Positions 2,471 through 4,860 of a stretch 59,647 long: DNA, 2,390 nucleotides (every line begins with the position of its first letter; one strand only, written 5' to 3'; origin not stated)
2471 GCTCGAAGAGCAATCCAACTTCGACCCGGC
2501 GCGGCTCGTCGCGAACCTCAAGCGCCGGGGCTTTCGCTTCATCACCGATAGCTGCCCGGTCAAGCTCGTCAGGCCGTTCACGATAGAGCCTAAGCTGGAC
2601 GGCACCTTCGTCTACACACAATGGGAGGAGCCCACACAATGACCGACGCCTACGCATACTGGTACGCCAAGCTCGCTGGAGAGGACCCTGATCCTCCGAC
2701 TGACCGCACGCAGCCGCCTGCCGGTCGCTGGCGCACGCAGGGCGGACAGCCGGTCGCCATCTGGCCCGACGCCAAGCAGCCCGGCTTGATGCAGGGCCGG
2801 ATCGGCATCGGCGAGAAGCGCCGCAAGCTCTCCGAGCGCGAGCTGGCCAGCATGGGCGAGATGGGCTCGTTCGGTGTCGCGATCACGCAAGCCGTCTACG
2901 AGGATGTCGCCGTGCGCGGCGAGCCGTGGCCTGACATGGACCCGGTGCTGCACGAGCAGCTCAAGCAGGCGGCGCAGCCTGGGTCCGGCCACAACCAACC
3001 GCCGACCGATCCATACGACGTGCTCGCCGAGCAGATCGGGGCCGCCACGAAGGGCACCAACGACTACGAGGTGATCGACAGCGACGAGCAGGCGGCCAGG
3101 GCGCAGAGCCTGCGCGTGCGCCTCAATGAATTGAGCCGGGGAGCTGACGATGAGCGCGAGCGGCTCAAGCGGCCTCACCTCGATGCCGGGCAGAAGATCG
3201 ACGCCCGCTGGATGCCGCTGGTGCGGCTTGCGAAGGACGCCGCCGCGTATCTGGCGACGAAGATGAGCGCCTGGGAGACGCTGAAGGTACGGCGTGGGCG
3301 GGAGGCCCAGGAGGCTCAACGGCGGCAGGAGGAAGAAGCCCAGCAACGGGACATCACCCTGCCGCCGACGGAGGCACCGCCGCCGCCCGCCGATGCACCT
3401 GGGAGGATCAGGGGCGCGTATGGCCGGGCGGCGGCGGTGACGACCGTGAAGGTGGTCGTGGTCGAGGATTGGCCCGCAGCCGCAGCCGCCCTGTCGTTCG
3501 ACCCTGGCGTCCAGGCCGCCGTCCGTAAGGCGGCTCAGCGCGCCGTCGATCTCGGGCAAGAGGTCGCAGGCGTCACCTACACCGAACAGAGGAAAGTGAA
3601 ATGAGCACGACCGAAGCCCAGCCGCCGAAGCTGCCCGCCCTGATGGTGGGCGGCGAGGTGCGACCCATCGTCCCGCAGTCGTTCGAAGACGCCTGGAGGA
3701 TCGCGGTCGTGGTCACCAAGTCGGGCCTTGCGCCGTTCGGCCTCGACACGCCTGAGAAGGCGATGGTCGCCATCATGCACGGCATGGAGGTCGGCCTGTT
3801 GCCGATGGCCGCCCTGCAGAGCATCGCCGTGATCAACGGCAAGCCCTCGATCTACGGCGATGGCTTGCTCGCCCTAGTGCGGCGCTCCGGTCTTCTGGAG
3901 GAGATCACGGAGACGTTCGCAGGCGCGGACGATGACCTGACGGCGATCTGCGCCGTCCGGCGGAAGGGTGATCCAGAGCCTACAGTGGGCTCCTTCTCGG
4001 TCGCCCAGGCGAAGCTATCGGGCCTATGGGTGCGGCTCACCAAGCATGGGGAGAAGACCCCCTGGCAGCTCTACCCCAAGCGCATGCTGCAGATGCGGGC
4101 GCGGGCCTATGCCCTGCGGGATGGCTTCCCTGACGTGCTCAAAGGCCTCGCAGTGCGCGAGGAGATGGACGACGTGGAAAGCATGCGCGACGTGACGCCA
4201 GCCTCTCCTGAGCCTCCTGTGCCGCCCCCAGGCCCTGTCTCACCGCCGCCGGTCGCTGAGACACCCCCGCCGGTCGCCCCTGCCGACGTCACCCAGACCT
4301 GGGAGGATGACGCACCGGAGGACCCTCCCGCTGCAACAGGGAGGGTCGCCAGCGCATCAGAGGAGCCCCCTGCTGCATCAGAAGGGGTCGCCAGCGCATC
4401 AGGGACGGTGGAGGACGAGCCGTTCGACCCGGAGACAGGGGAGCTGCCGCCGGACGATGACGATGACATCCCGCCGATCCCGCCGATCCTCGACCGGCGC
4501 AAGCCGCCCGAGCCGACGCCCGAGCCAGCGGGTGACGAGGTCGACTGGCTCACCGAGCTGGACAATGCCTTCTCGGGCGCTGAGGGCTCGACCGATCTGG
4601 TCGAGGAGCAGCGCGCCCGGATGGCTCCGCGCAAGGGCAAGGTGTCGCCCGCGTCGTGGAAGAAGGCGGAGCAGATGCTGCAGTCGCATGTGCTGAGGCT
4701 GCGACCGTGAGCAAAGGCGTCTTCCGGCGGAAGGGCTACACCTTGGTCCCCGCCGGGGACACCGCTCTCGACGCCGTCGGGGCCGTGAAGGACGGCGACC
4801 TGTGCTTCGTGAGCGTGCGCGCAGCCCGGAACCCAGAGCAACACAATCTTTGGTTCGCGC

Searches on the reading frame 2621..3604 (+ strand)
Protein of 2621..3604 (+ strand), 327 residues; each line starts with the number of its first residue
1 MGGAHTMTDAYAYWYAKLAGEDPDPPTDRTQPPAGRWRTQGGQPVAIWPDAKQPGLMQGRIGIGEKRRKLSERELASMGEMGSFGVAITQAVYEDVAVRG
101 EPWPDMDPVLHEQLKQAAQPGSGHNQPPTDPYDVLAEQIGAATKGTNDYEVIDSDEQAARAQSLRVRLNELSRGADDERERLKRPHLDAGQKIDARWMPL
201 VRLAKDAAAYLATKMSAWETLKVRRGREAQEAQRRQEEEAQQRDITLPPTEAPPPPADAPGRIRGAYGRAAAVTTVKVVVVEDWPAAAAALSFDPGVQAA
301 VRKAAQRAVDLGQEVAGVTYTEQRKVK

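Call 60: search_protein_families(library=pfam, proteins=[window:2621-3604:+], max_evalue=0.001)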
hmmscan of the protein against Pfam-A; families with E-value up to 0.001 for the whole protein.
window:2621-3604:+ (327 aa): 1 family
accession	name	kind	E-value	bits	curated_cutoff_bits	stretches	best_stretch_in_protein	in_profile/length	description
PF05038.18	Cytochrom_B558a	-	0.00084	19.4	25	0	81-140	108-168/184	Cytochrome Cytochrome b558 alpha-subunit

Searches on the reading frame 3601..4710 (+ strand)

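Call 60: search_protein_families(library=pfam, proteins=[window:3601-4710:+], max_evalue=0.001)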
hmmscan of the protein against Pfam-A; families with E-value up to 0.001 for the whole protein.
window:3601-4710:+ (369 aa): 1 family
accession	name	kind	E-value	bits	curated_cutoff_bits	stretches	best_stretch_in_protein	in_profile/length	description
PF03837.19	RecT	-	3.7e-07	30.3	24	1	107-199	108-197/198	RecT family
